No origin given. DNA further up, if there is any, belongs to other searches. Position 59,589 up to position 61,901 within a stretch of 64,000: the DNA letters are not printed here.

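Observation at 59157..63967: Minimal four-gene Qrc/ACIII-like respiratory module with a pentaheme subunit, closed by a strong terminator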

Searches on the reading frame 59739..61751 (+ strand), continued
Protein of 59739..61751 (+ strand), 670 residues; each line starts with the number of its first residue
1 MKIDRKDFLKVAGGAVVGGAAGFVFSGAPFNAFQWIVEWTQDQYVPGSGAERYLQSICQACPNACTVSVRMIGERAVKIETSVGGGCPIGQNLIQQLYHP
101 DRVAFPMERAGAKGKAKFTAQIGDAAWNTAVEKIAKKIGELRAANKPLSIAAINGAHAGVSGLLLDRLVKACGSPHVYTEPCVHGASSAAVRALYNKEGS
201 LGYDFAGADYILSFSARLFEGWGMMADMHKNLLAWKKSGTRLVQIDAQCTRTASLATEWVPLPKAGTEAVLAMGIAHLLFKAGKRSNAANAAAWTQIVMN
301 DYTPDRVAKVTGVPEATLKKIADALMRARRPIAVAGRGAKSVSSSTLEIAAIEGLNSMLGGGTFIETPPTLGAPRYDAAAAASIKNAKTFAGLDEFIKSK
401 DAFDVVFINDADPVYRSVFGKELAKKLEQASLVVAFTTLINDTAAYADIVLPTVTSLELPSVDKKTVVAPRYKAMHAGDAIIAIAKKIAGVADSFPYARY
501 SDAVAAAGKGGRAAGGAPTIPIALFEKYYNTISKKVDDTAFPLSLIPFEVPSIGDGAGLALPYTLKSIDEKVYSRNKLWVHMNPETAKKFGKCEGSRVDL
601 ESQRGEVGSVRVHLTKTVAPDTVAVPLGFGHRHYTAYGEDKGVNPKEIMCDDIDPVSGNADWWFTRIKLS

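Call 36: find_related_loci(query=A2, collection=genome_contigs, flank=10000)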
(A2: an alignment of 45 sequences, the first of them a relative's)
Query A2 (670 aa) in genome_contigs; peptide patterns used: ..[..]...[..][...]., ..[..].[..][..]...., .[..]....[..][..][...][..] (x = any residue, [..] = any of these).
143 stretches matched a pattern; 103 encode a relative of the query (tblastn E <= 1e-3); the best 80 are kept; 80 distinct loci.
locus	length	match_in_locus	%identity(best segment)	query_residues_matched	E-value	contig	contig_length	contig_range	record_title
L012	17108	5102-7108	54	2-670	0e+0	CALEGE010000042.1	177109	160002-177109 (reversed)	MAG TPA_asm: uncultured Spirochaetia bacterium isolate SRR1562008_bin.80_CONCOCT_v1.1_MAG genome assembly, contig: ERZ72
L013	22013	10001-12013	53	2-670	0e+0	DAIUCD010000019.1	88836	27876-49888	MAG TPA_asm: Spirochaetota bacterium isolate CTOTU7684 NODE_566_length_88836_cov_10.265755, whole genome shotgun sequenc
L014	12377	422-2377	52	2-670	0e+0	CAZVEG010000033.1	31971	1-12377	MAG TPA_asm: uncultured Leptospirales bacterium isolate binchicken_co269_219 genome assembly, contig: NODE_1174_length_3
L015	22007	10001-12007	53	2-670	0e+0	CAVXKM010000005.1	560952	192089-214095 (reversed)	MAG: uncultured Spirochaetota bacterium isolate MFD02979.bin.2.4 genome assembly, contig: contig_76913, whole genome sho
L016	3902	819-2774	53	2-670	0e+0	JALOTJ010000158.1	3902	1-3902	MAG: Spirochaetes bacterium isolate Prado230 scaffold_70295, whole genome shotgun sequence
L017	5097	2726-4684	52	2-670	0e+0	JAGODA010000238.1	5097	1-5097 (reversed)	MAG: Spirochaetes bacterium isolate Go_SlDig_bin_136 Go_SlDig_55607_length_5097_cov_3.886720, whole genome shotgun seque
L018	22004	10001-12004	50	2-670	0e+0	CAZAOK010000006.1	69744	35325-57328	MAG TPA_asm: uncultured Leptospiraceae bacterium isolate SRP252850_co1_61 genome assembly, contig: NODE_423_length_69744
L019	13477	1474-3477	50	2-670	0e+0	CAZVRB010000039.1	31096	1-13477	MAG TPA_asm: uncultured Leptospiraceae bacterium isolate binchicken_co13_469 genome assembly, contig: NODE_1729_length_3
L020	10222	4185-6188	51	2-670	0e+0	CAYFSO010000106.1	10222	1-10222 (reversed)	MAG TPA_asm: uncultured Leptospiraceae bacterium isolate ERP107533_co1_200 genome assembly, contig: NODE_6851_length_102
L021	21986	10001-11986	51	2-670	0e+0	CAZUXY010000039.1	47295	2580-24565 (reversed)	MAG TPA_asm: uncultured Leptospirales bacterium isolate binchicken_co27_239 genome assembly, contig: NODE_1304_length_47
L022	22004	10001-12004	48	2-670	0e+0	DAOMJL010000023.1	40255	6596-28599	MAG TPA_asm: Spirochaetota bacterium isolate AMR_MDS_4899 NODE_839_length_40255_cov_11.850871, whole genome shotgun sequ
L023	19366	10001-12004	48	2-670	0e+0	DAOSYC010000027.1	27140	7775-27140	MAG TPA_asm: Spirochaetota bacterium isolate AMR_MDS_2095 NODE_1128_length_27140_cov_8.898320, whole genome shotgun sequ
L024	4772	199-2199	50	2-670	0e+0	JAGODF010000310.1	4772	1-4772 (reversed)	MAG: Spirochaetes bacterium isolate Go_SlDig_bin_460 Go_SlDig_61589_length_4772_cov_4.233584, whole genome shotgun seque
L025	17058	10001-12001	49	2-670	0e+0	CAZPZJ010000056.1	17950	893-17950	MAG TPA_asm: uncultured Leptospiraceae bacterium isolate binchicken_co190_123 genome assembly, contig: NODE_5477_length_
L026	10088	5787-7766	49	1-670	0e+0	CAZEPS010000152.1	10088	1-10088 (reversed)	MAG TPA_asm: uncultured Leptospirales bacterium isolate SRP141376_co4_248 genome assembly, contig: NODE_10973_length_100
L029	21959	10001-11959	50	2-670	0e+0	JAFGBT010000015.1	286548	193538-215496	MAG: Spirochaetes bacterium isolate Zod_Metabat.1046 k87_4120112, whole genome shotgun sequence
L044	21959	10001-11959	49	2-670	0e+0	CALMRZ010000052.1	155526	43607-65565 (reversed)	MAG TPA_asm: uncultured Spirochaetes bacterium isolate SRR5007357_bin.202_CONCOCT_v1.1_MAG genome assembly, contig: ERZ7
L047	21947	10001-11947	48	2-670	0e+0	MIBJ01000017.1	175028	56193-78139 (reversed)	MAG: Spirochaetes bacterium RBG_16_49_21 RBG_16_scaffold_160, whole genome shotgun sequence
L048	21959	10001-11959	50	2-670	0e+0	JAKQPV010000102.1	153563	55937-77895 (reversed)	MAG: Spirochaetota bacterium isolate USMO_maxbin.118 k141_1318838, whole genome shotgun sequence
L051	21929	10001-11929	47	2-670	0e+0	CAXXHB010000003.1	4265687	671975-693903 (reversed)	MAG: Spirochaetota bacterium isolate 9c02a98b-b84c-44b5-ab69-c94782187e37 genome assembly, contig: contig_3, whole genom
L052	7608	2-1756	50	87-670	0e+0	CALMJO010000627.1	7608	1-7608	MAG TPA_asm: uncultured Spirochaetes bacterium isolate SRR5215464_bin.19_CONCOCT_v1.1_MAG genome assembly, contig: ERZ78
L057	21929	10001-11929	46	2-670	4e-180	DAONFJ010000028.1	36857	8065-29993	MAG TPA_asm: Spirochaetota bacterium isolate AMR_MDS_3846 NODE_1086_length_36857_cov_10.692272, whole genome shotgun seq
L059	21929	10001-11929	46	2-670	2e-179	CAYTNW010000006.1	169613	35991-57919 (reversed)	MAG TPA_asm: uncultured Leptospirales bacterium isolate SRP220891_co1_350 genome assembly, contig: NODE_86_length_169613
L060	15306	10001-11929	46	2-670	2e-178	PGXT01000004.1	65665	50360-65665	MAG: Spirochaetae bacterium HGW-Spirochaetae-5 bjp_ig2069_scaffold_553, whole genome shotgun sequence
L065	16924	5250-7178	45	2-670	1e-176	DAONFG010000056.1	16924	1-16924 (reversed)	MAG TPA_asm: Spirochaetota bacterium isolate AMR_MDS_3849 NODE_3573_length_16924_cov_6.682198, whole genome shotgun sequ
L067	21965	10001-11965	45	2-670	1e-174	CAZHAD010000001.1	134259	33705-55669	MAG TPA_asm: uncultured Leptospirales bacterium isolate SRP185410_co2_360 genome assembly, contig: NODE_61_length_134259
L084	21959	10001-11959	51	2-670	0e+0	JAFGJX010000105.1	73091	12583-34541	MAG: Spirochaetes bacterium isolate Zod_Metabat.30 k87_11425850, whole genome shotgun sequence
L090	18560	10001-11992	49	2-670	0e+0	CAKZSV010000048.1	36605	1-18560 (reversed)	MAG: uncultured bacterium isolate N1_Bin_METABAT__35_1 genome assembly, contig: c_000000870964, whole genome shotgun seq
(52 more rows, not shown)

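Call 38: find_encoding_contigs(protein=P0119, flank=8000, max_places=1)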
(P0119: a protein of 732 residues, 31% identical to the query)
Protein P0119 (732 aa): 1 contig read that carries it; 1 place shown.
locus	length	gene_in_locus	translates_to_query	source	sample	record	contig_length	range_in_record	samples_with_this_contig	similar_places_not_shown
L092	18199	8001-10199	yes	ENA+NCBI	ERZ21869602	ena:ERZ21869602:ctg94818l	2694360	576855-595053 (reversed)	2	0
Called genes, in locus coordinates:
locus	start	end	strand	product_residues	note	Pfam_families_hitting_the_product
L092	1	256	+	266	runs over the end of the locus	PF02775:TPP_enzyme_C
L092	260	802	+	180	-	PF01558:POR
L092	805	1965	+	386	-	PF04055:Radical_SAM, PF06969:HemN_C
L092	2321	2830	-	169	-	PF00383:dCMP_cyt_deam_1, PF14437:MafB19-deam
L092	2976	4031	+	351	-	PF01966:HD, PF13286:HD_assoc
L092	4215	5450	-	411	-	-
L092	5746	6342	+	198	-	-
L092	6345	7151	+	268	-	PF03692:CxxCxxCC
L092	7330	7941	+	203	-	PF02085:Cytochrom_CIII (weak), PF14537:Cytochrom_c3_2 (faint), PF14522:Cytochrome_C7 (weak)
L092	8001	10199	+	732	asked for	PF04879:Molybdop_Fe4S4, PF00384:Molybdopterin, PF01568:Molydop_binding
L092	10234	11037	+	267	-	PF12797:Fer4_2 (weak), PF25160:LdpA_Fe-S-bd (faint), PF00037:Fer4 (faint), PF12837:Fer4_6 (faint), PF13187:Fer4_9 (weak), PF13237:Fer4_10 (faint), PF13247:Fer4_11, PF12838:Fer4_7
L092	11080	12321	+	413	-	PF03916:NrfD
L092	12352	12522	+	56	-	-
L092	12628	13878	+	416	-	PF00275:EPSP_synthase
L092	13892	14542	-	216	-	-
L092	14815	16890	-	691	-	PF13185:GAF_2 (faint), PF00158:Sigma54_activat, PF14532:Sigma54_activ_2, PF25601:AAA_lid_14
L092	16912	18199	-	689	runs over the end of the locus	PF00158:Sigma54_activat, PF14532:Sigma54_activ_2, PF07728:AAA_5 (weak), PF25601:AAA_lid_14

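Call 39: find_encoding_contigs(protein=P0113, flank=8000, max_places=1)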
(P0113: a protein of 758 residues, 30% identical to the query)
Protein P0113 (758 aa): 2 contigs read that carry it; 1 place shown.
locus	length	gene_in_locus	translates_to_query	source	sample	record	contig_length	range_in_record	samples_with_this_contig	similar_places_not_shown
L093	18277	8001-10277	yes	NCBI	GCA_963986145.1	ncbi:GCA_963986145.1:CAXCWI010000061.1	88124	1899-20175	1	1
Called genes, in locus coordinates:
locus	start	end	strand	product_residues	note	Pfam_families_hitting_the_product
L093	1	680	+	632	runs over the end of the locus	PF13623:SurA_N_2, PF13624:SurA_N_3, PF13145:Rotamase_2, PF13616:Rotamase_3, PF00639:Rotamase, PF13145:Rotamase_2 (weak)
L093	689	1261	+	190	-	PF01871:AMMECR1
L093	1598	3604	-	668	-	PF13604:AAA_30 (faint), PF00580:UvrD-helicase, PF01443:Viral_helicase1 (faint), PF13245:AAA_19, PF13361:UvrD_C, PF13538:UvrD_C_2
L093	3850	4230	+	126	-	-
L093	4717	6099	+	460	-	PF05140:ResB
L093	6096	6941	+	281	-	PF01578:Cytochrom_C_asm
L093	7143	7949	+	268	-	PF02085:Cytochrom_CIII (weak), PF14522:Cytochrome_C7 (faint)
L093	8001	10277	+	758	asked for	PF04879:Molybdop_Fe4S4, PF00384:Molybdopterin, PF01568:Molydop_binding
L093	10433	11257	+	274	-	PF00037:Fer4 (faint), PF12797:Fer4_2 (weak), PF12837:Fer4_6 (faint), PF13183:Fer4_8 (faint), PF13187:Fer4_9 (weak), PF13247:Fer4_11, PF25160:LdpA_Fe-S-bd (weak), PF12838:Fer4_7 (weak), +1 more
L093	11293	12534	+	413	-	PF03916:NrfD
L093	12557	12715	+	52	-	-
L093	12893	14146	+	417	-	PF00275:EPSP_synthase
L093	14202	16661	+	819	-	PF13567:DUF4131, PF03772:Competence, PF00753:Lactamase_B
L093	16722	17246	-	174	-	PF00582:Usp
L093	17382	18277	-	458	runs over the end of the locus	PF07690:MFS_1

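Call 54: search_protein_families(library=pfam, proteins=[L090:5501-8077:+, L052:4553-5518:-, L084:1659-2837:+, L048:18238-19227:-, L060:1412-3094:+, L012:15109-15510:-, L044:18836-19558:-, L047:15116-15637:-, L084:14720-15835:-, L009:17429-17821:-], max_evalue=0.00001)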
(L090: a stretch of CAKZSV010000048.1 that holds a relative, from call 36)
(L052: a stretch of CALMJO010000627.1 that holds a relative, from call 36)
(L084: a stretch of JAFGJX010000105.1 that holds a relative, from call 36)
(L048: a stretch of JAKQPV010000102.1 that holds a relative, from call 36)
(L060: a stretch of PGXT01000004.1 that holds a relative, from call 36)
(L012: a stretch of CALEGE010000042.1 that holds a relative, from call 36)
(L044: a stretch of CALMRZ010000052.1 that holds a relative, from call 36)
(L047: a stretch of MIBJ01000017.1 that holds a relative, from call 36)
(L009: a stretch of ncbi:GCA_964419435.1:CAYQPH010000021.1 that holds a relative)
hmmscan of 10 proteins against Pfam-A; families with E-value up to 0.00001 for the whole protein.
L090:5501-8077:+ (858 aa): 4 families
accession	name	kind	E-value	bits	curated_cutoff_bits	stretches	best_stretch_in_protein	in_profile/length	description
PF02574.22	S-methyl_trans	-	7.7e-76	256.1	22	1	62-339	1-283/283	Homocysteine S-methyltransferase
PF00809.28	Pterin_bind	-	6.7e-27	95.1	25.5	1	375-597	1-244/244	Pterin binding enzyme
PF02310.24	B12-binding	-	6.9e-26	90.9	32.1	1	740-847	2-110/121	B12 binding domain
PF02607.22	B12-binding_2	-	6e-20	71.7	23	1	655-727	2-74/74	B12 binding domain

L052:4553-5518:- (321 aa): 2 families
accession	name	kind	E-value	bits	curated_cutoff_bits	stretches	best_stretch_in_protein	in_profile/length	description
PF02882.25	THF_DHG_CYH_C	-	2.8e-63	212.5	27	1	149-317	1-158/160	Tetrahydrofolate dehydrogenase/cyclohydrolase, NAD(P)-binding domain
PF00763.28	THF_DHG_CYH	-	1.2e-42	145.3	32.8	1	31-146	1-115/115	Tetrahydrofolate dehydrogenase/cyclohydrolase, catalytic domain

L084:1659-2837:+ (392 aa): 1 family
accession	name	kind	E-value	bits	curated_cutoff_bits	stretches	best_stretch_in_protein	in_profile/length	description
PF00348.22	polyprenyl_synt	-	2.3e-45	155.2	27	1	78-343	5-249/251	Polyprenyl synthetase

L048:18238-19227:- (329 aa): 2 families
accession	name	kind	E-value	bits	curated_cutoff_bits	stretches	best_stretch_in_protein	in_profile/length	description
PF18912.6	DZR_2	-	3.2e-09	36.9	27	1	100-153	2-55/56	Double zinc ribbon domain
PF00156.33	Pribosyltran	-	1.2e-08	34.8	26.3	1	276-328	81-133/158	Phosphoribosyl transferase domain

L060:1412-3094:+ (560 aa): 0 families

L012:15109-15510:- (133 aa): 2 families
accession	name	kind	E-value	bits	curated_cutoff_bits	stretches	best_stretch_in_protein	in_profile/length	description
PF01740.26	STAS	-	7.6e-14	51.8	22.6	1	27-126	4-104/106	STAS domain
PF13466.11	STAS_2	-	1.7e-07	31.8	29.2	1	36-112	1-76/80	STAS domain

L044:18836-19558:- (240 aa): 3 families
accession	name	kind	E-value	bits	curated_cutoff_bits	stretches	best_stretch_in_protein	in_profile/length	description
PF06508.19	QueC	-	1.5e-69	234.1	22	1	18-231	1-209/210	Queuosine biosynthesis protein QueC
PF02568.20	ThiI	-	4.4e-08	33.4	20.5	0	17-64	4-52/197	Thiamine biosynthesis protein (ThiI)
PF00733.27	Asn_synthase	-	3.3e-06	27.5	21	1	19-75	20-77/354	Asparagine synthase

L047:15116-15637:- (173 aa): 1 family
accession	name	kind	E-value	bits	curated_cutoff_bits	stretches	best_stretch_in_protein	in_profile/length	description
PF04519.19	Bactofilin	-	1.1e-28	99.8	27.9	1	46-143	1-98/98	Polymer-forming cytoskeletal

L084:14720-15835:- (371 aa): 1 family
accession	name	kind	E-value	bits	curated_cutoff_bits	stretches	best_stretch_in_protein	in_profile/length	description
PF04055.27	Radical_SAM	-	2.8e-21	76.8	29.5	1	119-275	3-166/166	Radical SAM superfamily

L009:17429-17821:- (130 aa): 1 family
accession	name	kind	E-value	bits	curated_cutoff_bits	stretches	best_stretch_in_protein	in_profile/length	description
PF01541.30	GIY-YIG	-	1.2e-12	48.4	22.6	1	24-94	2-73/78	GIY-YIG catalytic domain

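Call 55: search_protein_families(library=pfam, proteins=[L051:15494-17260:-, L057:7899-8846:+, L059:7231-7941:+, L029:5768-6727:+, L067:1631-2875:-, L057:2040-2726:-, L065:12985-15717:-, L084:19687-21942:-, L044:4339-5253:-, L048:965-2101:+], max_evalue=0.00001)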
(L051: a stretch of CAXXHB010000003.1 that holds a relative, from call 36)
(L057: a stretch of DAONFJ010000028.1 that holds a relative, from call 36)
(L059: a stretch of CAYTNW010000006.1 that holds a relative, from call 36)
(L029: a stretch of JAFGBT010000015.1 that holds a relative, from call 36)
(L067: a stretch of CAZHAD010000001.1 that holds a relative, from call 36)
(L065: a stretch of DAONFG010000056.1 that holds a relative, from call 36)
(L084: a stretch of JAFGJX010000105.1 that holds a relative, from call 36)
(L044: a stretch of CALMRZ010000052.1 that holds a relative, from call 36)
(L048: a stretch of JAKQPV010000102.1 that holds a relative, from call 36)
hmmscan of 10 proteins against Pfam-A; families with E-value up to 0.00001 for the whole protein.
L051:15494-17260:- (588 aa): 1 family
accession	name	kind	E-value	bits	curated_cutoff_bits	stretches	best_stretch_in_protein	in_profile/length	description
PF01268.25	FTHFS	-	3.2e-270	897.6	27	1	35-588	1-556/556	Formate--tetrahydrofolate ligase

L057:7899-8846:+ (315 aa): 1 family
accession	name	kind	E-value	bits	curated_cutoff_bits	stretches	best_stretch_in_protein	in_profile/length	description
PF24859.1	FdhE_central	-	3.1e-08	34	27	1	203-237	1-39/39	FdhE, central domain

L059:7231-7941:+ (236 aa): 1 family
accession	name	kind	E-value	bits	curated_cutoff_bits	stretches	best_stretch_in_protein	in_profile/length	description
PF13247.11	Fer4_11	-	1.6e-35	121.7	26.2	1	74-178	2-100/100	4Fe-4S dicluster domain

L029:5768-6727:+ (319 aa): 1 family
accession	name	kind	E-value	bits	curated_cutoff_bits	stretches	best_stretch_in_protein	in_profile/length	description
PF04116.19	FA_hydroxylase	-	7.7e-28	98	31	1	122-258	2-132/132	Fatty acid hydroxylase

L067:1631-2875:- (414 aa): 4 families
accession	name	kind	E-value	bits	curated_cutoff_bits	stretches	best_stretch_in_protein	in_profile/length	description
PF00977.27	His_biosynth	-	1.2e-83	280.5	23.6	1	165-394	1-227/228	Histidine biosynthesis protein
PF03060.21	NMO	-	2.2e-08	34.3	28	0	344-393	181-230/331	Nitronate monooxygenase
PF01207.24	Dus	-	2.8e-07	30.4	20.4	0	221-278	171-228/311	Dihydrouridine synthase (Dus)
PF05690.20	ThiG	-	2.8e-06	27.3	23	0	224-273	165-214/247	Thiazole biosynthesis protein ThiG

L057:2040-2726:- (228 aa): 0 families

L065:12985-15717:- (910 aa): 0 families

L084:19687-21942:- (751 aa): 3 families
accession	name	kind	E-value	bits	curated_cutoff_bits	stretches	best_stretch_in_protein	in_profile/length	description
PF07695.17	7TMR-DISM_7TM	-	3e-55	187.8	29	1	237-441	1-205/205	7TM diverse intracellular signalling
PF07696.17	7TMR-DISMED2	-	2.6e-37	128.2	22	1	90-226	1-136/136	7TMR-DISM extracellular 2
PF13581.12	HATPase_c_2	-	1.6e-13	51.2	27.4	1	615-745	22-127/127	Histidine kinase-like ATPase domain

L044:4339-5253:- (304 aa): 0 families

L048:965-2101:+ (378 aa): 0 families
